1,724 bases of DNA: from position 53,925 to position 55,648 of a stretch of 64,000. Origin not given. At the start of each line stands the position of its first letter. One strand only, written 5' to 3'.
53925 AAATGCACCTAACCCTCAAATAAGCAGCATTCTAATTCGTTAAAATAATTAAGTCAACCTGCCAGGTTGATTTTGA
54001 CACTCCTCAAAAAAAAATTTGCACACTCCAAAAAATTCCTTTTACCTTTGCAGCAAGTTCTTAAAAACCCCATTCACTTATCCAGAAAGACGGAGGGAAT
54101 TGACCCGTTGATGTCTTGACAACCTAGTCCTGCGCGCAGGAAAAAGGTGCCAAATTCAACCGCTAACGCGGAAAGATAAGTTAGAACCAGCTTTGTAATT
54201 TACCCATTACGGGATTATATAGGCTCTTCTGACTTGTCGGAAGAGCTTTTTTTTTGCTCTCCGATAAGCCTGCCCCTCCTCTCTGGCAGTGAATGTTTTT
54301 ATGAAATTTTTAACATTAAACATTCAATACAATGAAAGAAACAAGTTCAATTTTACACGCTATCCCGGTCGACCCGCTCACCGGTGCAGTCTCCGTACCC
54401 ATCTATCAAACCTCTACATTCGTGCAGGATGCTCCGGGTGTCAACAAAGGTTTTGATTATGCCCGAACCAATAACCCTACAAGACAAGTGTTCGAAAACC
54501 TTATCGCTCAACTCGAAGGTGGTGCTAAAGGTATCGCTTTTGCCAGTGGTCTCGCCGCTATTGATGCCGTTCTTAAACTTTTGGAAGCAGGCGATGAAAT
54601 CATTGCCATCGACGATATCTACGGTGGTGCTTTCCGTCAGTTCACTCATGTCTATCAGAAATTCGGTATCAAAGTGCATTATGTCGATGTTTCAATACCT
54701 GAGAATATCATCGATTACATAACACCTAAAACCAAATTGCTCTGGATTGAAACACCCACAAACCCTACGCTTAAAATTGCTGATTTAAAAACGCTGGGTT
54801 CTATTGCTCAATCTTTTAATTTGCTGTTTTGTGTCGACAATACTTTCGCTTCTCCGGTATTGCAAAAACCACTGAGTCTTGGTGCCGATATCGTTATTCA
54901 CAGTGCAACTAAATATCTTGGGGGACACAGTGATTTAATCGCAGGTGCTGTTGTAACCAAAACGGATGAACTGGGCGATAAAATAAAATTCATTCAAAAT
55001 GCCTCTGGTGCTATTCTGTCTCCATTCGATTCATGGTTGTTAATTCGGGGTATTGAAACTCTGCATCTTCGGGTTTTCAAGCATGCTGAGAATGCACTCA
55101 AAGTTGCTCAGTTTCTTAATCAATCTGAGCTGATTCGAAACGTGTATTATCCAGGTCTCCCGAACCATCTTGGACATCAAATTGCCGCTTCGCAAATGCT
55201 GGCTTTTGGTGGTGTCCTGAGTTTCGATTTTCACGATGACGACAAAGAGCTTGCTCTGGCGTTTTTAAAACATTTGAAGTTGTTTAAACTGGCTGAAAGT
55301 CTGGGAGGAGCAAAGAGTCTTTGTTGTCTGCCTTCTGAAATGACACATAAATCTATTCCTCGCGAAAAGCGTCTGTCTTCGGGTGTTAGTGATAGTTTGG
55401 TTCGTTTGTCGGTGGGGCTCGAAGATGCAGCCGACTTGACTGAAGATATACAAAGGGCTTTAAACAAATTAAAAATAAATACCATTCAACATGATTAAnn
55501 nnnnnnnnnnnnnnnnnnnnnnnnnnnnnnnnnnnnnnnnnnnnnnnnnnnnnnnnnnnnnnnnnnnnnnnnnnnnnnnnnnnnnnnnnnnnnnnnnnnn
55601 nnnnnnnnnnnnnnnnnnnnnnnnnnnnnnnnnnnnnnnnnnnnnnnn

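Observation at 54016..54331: SAM-I riboswitch with a complete expression platform upstream of a metB-like/hom operon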

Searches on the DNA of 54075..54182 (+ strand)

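Call 14: build_rna_model(alignment_id=A1)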
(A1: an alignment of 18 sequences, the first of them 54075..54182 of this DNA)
Model R1 built from alignment A1 (18 sequences, 122 columns); structure: RNAalifold consensus.
model positions 114; base pairs 21; branch points 2; effective number of sequences 1.9; information 0.59 bits per position. Calibrated on 0.2 Mb of random sequence (short: E-values are rough).
structure used (alignment columns):
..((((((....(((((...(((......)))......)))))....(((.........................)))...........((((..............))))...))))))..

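Call 15: search_with_rna_model(model_id=R1, sources=[window, L001, L002, L003, L004, L005, L006, L007, L008, L009, L010, L011, L012, L013, L014, L015, L016, L017, L018, L019, L020, L021, L022, L023, L024, L025, L026, L027, L028, L029, L030, L031, L032, L033, L034, L035, L036, L037, L038, L039, L040, L041, L042, L043, L044, L045, L046, L047, L048, L049, L050, L051, L052, L053, L054, L055, L056, L057, L058, L059, L060, L061, L062, L063, L064, L065, L066, L067, L068, L069, L070, L071, L072, L073, L074, L075, L076, L077, L078, L079, L080], max_evalue=0.01, make_alignment=true)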
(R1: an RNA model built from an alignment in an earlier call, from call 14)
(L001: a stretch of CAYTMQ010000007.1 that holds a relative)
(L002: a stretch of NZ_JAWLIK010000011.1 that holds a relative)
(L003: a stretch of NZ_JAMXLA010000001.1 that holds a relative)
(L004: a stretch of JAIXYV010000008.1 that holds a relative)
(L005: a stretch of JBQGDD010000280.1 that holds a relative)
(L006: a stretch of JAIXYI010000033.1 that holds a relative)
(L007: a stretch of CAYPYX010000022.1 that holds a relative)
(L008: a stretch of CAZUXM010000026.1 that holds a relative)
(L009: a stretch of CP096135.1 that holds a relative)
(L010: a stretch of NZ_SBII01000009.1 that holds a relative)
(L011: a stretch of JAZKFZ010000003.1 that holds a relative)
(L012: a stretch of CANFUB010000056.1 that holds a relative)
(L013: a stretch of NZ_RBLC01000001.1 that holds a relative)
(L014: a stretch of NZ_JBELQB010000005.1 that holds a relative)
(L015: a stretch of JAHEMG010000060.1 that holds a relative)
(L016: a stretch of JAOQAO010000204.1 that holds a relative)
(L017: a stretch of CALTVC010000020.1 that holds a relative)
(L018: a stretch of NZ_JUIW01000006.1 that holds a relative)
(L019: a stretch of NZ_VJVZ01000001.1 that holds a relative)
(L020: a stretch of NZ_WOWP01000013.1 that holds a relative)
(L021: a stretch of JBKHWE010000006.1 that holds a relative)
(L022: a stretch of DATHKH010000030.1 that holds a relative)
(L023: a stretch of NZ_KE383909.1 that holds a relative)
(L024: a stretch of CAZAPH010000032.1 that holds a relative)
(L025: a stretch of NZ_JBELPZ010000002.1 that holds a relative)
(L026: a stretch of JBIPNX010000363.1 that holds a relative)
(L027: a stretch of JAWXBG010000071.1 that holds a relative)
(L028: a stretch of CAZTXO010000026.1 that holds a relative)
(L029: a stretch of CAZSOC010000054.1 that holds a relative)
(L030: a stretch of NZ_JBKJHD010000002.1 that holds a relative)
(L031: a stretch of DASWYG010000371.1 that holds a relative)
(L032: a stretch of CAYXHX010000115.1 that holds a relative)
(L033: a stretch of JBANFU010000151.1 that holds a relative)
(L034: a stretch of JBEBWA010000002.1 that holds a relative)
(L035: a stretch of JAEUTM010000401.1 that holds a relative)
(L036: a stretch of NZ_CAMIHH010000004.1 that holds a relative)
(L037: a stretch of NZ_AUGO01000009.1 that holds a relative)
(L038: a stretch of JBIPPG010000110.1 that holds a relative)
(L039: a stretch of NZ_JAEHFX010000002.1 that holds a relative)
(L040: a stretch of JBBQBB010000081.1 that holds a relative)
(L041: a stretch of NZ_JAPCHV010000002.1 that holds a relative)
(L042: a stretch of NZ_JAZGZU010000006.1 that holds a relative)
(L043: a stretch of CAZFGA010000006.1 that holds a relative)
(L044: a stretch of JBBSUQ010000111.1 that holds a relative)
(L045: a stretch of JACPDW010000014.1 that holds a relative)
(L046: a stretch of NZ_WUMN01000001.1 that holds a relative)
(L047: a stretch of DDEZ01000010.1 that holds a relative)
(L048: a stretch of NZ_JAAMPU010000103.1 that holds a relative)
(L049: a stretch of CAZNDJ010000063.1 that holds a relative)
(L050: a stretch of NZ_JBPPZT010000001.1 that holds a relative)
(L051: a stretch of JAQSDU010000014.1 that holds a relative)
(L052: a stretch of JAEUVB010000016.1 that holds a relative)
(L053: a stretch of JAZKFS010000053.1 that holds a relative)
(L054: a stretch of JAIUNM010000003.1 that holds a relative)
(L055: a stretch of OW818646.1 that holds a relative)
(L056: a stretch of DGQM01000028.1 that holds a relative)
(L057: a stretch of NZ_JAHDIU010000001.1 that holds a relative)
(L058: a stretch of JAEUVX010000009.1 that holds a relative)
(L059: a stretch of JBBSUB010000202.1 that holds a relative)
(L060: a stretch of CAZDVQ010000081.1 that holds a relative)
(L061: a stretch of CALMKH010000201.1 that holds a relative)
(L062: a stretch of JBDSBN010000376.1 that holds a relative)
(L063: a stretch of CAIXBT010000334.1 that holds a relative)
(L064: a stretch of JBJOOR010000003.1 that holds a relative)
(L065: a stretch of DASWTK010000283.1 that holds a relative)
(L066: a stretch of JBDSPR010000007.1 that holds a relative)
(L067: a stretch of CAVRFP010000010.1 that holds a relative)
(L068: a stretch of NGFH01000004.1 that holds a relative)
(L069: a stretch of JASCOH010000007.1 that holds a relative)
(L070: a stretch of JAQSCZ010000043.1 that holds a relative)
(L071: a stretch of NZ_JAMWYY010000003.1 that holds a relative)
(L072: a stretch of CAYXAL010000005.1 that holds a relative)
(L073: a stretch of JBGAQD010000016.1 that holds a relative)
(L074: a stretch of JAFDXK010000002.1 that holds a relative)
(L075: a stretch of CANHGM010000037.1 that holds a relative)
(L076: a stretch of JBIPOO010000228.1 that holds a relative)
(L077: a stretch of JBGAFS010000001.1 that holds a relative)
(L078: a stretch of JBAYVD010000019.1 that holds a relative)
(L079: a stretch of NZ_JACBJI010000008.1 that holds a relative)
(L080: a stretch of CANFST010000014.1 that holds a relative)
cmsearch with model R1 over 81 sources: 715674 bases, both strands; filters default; matches with E-value up to 0.01: 75.
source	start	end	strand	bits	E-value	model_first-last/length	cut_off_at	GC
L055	3746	3854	+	116.5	1.1e-28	1-114/114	no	0.47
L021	3749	3861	+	115.9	1.6e-28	1-114/114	no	0.48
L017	3749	3861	+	115.8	1.7e-28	1-114/114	no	0.48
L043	3731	3839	+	114.7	3.5e-28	1-114/114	no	0.48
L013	3744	3852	+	114.6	3.8e-28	1-114/114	no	0.48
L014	3742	3851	+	113.9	5.9e-28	1-114/114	no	0.4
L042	3741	3850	+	113.9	5.9e-28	1-114/114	no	0.4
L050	3752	3860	+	113.4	7.8e-28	1-114/114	no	0.46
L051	3754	3862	+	113.4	8.1e-28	1-114/114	no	0.46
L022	3746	3854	+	113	1e-27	1-114/114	no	0.46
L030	3743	3856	+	112.2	1.7e-27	1-114/114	no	0.45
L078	3727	3839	+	111.8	2.2e-27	1-114/114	no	0.44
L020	3741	3850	+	111.8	2.2e-27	1-114/114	no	0.38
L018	3739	3849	+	111.5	2.6e-27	1-114/114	no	0.43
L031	2408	2518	+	111.1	3.4e-27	1-114/114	no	0.45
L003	3744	3855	+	111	3.7e-27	1-114/114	no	0.44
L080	3737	3850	+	110.9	3.8e-27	1-114/114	no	0.39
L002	3746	3857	+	110.4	5.2e-27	1-114/114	no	0.45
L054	3734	3841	+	110.3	5.5e-27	1-114/114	no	0.35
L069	3746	3854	+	110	7e-27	1-114/114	no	0.45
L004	889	1001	+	109.8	7.6e-27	1-114/114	no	0.44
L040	3685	3795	+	109.6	8.9e-27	1-114/114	no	0.43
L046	3744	3853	+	109.5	9.4e-27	1-114/114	no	0.46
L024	432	539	+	109.4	9.9e-27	1-114/114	no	0.36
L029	1722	1832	+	109.3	1e-26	1-114/114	no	0.47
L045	1052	1166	+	109.3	1.1e-26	1-114/114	no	0.39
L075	1481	1591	+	109.1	1.2e-26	1-114/114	no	0.36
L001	3732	3841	+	107.9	2.6e-26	1-114/114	no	0.42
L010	3741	3852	+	107.7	3e-26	1-114/114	no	0.5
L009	3740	3849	+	107.6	3e-26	1-114/114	no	0.47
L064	3714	3824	+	107.6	3.1e-26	1-114/114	no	0.45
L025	3750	3853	+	107.4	3.4e-26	1-114/114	no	0.45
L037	3743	3854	+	106.7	5.4e-26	1-114/114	no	0.44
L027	972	1080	+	106.7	5.4e-26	1-114/114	no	0.42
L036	3745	3855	+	106.7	5.6e-26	1-114/114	no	0.52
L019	3742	3854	+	106.5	6.3e-26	1-114/114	no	0.48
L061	64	182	+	106.2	7.5e-26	1-114/114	no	0.48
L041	3745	3854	+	105.8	9.4e-26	1-114/114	no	0.49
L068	3711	3822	+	105.7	1.1e-25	1-114/114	no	0.49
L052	3747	3857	+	104.5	2.3e-25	1-114/114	no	0.49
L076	1464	1568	+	104.3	2.5e-25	1-114/114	no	0.41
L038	3515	3628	+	104.3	2.5e-25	1-114/114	no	0.39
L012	186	296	+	104.3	2.5e-25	1-114/114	no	0.45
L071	3740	3850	+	104.2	2.6e-25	1-114/114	no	0.51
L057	3735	3845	+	104.2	2.7e-25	1-114/114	no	0.52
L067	3679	3796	+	103.9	3.2e-25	1-114/114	no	0.42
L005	408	518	+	103.3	4.6e-25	1-114/114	no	0.45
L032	447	562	+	103.1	5.6e-25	1-114/114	no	0.5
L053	3715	3823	+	102.6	7.6e-25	1-114/114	no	0.46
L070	341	451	+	102.3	9.2e-25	1-114/114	no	0.46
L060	3738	3842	+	102.2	9.4e-25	1-114/114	no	0.46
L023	3742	3855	+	101.5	1.5e-24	1-114/114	no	0.51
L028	3626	3734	+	101.2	1.8e-24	1-114/114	no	0.49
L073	3726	3837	+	101.1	1.9e-24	1-114/114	no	0.49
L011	3747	3856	+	100.7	2.4e-24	1-114/114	no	0.45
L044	3695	3803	+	100.1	3.6e-24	1-114/114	no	0.45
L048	3766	3863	+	99.1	6.6e-24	1-114/114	no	0.45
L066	3601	3717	+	98.1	1.3e-23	1-114/114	no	0.52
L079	3758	3857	+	98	1.4e-23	1-114/114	no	0.48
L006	3770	3876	+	96.3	4.1e-23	1-114/114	no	0.53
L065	3007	3125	+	96.2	4.4e-23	1-114/114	no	0.46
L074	3713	3827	+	91.8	7e-22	1-114/114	no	0.45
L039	3334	3440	-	91.7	7.6e-22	1-114/114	no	0.5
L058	3703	3818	+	91.4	8.8e-22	1-114/114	no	0.48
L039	3754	3860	+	91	1.1e-21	1-114/114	no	0.49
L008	1555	1695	+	90.9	1.2e-21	1-114/114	no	0.43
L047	3696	3812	+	89.7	2.6e-21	1-114/114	no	0.53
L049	3694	3810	+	89.7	2.6e-21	1-114/114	no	0.53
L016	3692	3808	+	89.4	3.3e-21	1-114/114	no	0.52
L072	3695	3816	+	89.2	3.6e-21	1-114/114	no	0.45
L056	3698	3813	+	88.7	4.9e-21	1-114/114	no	0.49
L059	3681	3792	+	88.4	6.1e-21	1-114/114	no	0.46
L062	3689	3800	+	87.7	9.6e-21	1-114/114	no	0.44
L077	3708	3821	+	85.3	4.2e-20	1-114/114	no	0.54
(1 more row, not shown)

Alignment A2: 75 matches aligned to the model, 163 columns, each read 5' to 3' on its own strand. Consensus structure (alignment columns), stored with it:
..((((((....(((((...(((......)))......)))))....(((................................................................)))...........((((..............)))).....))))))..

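Call 42: search_with_rna_model(model_id=R1, sources=[L007, L015, L026, L033, L034, L035, L063], max_evalue=10, filters=off)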
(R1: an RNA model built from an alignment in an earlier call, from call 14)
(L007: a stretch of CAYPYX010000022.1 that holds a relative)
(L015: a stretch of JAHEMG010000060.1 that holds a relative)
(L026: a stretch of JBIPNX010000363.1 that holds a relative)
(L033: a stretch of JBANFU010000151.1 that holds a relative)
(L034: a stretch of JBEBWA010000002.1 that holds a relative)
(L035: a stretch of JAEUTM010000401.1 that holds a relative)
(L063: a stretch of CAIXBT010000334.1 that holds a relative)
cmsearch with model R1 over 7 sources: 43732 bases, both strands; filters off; matches with E-value up to 10: 20.
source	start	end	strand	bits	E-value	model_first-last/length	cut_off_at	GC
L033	2036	2163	+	10.8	0.87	1-114/114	no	0.32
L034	3111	3133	-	10.3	1.2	1-114/114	no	0.17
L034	5878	5960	-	9.5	1.9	1-114/114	no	0.4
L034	3152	3235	+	9.5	1.9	1-114/114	no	0.31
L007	5694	5777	+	9.2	2.3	1-114/114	no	0.38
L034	2882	2905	+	9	2.7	1-114/114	no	0.38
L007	3669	3766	+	8.7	3.2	1-114/114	no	0.27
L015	3311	3366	+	8.7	3.3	46-103/114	no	0.5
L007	787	874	+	8.4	3.9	1-114/114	no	0.32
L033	1841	1938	-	8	4.9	1-114/114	no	0.41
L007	6974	6994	+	8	4.9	1-114/114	no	0.48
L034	3265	3352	+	7.8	5.8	1-114/114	no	0.3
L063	492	511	+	7.6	6.3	1-114/114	no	0.55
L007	871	952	-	7.4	7.2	1-114/114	no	0.37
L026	2684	2707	-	7.4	7.5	1-114/114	no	0.29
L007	6234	6336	-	7.3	7.8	1-114/114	no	0.35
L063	9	89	-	7.3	8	1-114/114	no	0.36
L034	8730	8757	-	7.1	8.7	1-114/114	no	0.46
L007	6809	6919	+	7.1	9.1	1-114/114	no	0.37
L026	2789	2816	-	7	9.4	1-114/114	no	0.32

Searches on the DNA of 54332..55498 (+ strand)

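Call 11: search_rna_families(sources=[L001, L002, L004, L005, L009, L011, L013, L021, L028, L039, L047, L052, L055, L058, L067, L078], threshold=gathering)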
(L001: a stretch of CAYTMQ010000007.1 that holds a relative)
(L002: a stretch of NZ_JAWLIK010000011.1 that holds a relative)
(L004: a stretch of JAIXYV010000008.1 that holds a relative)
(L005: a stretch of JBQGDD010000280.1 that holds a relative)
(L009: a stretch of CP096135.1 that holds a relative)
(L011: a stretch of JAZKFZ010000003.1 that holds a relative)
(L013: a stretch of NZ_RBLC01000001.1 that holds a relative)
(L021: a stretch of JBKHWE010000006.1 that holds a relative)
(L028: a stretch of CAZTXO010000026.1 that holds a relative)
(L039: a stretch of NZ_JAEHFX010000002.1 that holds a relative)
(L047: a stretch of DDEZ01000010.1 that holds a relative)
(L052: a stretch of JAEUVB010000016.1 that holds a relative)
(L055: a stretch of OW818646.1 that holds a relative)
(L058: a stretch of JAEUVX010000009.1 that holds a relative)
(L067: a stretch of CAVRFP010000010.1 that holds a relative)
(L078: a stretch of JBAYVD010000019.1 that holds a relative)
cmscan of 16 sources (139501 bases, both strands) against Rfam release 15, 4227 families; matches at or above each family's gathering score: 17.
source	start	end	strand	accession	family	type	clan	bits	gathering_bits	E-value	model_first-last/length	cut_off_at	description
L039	3754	3860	+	RF00162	SAM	Cis-reg; riboswitch;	CL00012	90.4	44.4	6.6e-20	1-108/108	no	SAM riboswitch aptamer (S box leader)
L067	3679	3796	+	RF00162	SAM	Cis-reg; riboswitch;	CL00012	87.6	44.4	4.5e-19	1-108/108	no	SAM riboswitch aptamer (S box leader)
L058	3703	3818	+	RF00162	SAM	Cis-reg; riboswitch;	CL00012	79.4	44.4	1e-16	1-108/108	no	SAM riboswitch aptamer (S box leader)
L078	3727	3839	+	RF00162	SAM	Cis-reg; riboswitch;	CL00012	78.9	44.4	1.5e-16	1-108/108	no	SAM riboswitch aptamer (S box leader)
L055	3746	3854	+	RF00162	SAM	Cis-reg; riboswitch;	CL00012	78.7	44.4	1.7e-16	1-108/108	no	SAM riboswitch aptamer (S box leader)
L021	3749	3861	+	RF00162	SAM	Cis-reg; riboswitch;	CL00012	77.5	44.4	3.7e-16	1-108/108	no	SAM riboswitch aptamer (S box leader)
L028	3626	3734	+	RF00162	SAM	Cis-reg; riboswitch;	CL00012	76.5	44.4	7.5e-16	1-108/108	no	SAM riboswitch aptamer (S box leader)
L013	3744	3852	+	RF00162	SAM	Cis-reg; riboswitch;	CL00012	76.2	44.4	9.1e-16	1-108/108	no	SAM riboswitch aptamer (S box leader)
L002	3746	3857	+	RF00162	SAM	Cis-reg; riboswitch;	CL00012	75.7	44.4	1.3e-15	1-108/108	no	SAM riboswitch aptamer (S box leader)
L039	3334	3440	-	RF00162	SAM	Cis-reg; riboswitch;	CL00012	75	44.4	2e-15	1-108/108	no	SAM riboswitch aptamer (S box leader)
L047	3696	3812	+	RF00162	SAM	Cis-reg; riboswitch;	CL00012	73.7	44.4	4.9e-15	1-108/108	no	SAM riboswitch aptamer (S box leader)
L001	3732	3841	+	RF00162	SAM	Cis-reg; riboswitch;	CL00012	71.6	44.4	1.9e-14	1-108/108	no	SAM riboswitch aptamer (S box leader)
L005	408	518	+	RF00162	SAM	Cis-reg; riboswitch;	CL00012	70.1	44.4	5.2e-14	1-108/108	no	SAM riboswitch aptamer (S box leader)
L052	3747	3857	+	RF00162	SAM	Cis-reg; riboswitch;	CL00012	69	44.4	1.1e-13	1-108/108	no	SAM riboswitch aptamer (S box leader)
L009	3740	3849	+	RF00162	SAM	Cis-reg; riboswitch;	CL00012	68.7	44.4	1.4e-13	1-108/108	no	SAM riboswitch aptamer (S box leader)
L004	889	1001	+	RF00162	SAM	Cis-reg; riboswitch;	CL00012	67.9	44.4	2.3e-13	1-108/108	no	SAM riboswitch aptamer (S box leader)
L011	3747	3856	+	RF00162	SAM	Cis-reg; riboswitch;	CL00012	67.7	44.4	2.7e-13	1-108/108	no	SAM riboswitch aptamer (S box leader)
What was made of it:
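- Conservation: SAM-I lies upstream of the orthologue in 16 of 16 loci by Rfam (call 11) and 73 of 80 by my own covariance model (call 15). The score of 67.8 bits is at the low end of the 67.7-90.4 bit range seen in relatives (call 11).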

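Call 45: search_rna_families(sources=[L007, L015, L033, L034], threshold=gathering)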
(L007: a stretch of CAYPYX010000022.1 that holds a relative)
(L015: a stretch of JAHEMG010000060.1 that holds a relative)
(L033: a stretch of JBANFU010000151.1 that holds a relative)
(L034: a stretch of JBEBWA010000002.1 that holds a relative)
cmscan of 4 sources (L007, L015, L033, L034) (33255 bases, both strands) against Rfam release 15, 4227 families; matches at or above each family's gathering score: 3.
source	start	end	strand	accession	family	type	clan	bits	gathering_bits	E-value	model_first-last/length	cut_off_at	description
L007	3759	3855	+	RF01725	SAM-I-IV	Cis-reg; riboswitch;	CL00012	55.8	41.1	9.5e-07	1-99/99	no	SAM-I/IV (S-adenosyl methionine) riboswitch aptamer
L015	1368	1462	+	RF01725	SAM-I-IV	Cis-reg; riboswitch;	CL00012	52.7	41.1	4.4e-06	1-99/99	no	SAM-I/IV (S-adenosyl methionine) riboswitch aptamer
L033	3762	3857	+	RF01725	SAM-I-IV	Cis-reg; riboswitch;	CL00012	52.5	41.1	5.1e-06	1-99/99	no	SAM-I/IV (S-adenosyl methionine) riboswitch aptamer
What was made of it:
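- On SAM-I/IV variant (RF01725): Three orthologous loci do carry RF01725 (call 45).
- Closest known: SAM-I/IV variant riboswitch, RF01725. Same: It occupies the orthologous position before the metB-like/hom operon in L007, L015 and L033 (call 45).
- Three more loci have SAM-I/IV (call 45).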
